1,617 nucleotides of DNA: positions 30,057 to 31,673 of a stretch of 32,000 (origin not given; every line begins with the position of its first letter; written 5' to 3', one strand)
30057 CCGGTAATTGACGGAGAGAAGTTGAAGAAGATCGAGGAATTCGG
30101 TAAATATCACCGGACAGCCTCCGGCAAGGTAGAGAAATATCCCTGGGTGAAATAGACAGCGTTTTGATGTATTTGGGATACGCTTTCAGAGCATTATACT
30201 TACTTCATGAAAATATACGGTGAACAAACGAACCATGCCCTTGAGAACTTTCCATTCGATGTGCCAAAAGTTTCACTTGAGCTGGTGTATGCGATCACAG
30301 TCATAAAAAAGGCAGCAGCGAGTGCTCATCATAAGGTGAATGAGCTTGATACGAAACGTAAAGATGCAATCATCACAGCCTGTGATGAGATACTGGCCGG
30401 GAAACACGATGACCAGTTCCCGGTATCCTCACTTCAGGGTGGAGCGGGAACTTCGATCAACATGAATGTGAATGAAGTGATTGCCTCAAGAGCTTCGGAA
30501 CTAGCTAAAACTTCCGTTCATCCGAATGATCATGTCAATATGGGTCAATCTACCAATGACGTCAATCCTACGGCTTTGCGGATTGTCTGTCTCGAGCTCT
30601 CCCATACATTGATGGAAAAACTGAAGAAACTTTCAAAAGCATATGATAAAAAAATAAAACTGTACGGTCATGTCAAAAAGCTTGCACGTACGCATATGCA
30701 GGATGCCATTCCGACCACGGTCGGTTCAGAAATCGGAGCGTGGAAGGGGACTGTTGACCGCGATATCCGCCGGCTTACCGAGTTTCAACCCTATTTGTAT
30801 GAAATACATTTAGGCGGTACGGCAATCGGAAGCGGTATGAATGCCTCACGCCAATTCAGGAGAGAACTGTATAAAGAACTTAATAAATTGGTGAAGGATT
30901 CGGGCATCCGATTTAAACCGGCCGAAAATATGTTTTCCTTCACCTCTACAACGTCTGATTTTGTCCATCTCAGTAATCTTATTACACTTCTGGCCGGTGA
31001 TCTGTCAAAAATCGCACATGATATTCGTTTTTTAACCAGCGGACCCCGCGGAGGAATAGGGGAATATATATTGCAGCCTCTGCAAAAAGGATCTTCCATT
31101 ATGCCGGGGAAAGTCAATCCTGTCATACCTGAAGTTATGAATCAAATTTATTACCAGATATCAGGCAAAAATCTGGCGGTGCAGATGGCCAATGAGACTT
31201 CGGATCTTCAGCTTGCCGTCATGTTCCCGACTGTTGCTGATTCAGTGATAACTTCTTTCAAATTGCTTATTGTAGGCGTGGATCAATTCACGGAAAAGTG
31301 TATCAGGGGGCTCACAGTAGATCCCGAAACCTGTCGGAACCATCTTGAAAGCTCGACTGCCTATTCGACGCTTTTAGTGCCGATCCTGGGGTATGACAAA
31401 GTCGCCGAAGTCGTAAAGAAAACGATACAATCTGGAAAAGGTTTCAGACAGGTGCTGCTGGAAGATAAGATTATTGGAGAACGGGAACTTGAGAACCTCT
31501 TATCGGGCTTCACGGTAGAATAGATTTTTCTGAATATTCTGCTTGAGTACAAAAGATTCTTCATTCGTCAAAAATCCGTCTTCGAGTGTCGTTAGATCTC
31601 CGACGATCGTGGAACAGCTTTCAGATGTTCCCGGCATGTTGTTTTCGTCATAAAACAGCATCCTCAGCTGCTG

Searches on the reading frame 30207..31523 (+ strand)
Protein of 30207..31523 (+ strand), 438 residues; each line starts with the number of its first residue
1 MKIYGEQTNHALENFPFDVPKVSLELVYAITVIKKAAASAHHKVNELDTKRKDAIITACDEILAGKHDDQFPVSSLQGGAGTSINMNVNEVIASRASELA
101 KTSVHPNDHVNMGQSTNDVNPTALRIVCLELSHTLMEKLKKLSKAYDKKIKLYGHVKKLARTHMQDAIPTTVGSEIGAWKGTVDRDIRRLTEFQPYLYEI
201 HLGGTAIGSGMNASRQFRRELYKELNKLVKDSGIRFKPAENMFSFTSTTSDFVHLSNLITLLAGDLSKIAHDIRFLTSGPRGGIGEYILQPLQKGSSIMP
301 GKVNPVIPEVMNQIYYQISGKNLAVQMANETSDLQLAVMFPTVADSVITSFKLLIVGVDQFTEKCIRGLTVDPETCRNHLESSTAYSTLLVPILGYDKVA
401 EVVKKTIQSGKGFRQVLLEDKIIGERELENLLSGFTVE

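Call 25: search_protein_families(library=pfam, proteins=[window:30207-31523:+], max_evalue=0.001)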
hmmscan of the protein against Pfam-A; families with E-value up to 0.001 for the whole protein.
window:30207-31523:+ (438 aa): 2 families
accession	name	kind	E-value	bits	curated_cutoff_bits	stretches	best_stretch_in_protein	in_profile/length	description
PF00206.25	Lyase_1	-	2.4e-78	264.2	27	1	2-320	9-312/312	Lyase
PF10415.14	FumaraseC_C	-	9.3e-10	39.2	32.5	1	388-433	3-48/54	Fumarase C C-terminus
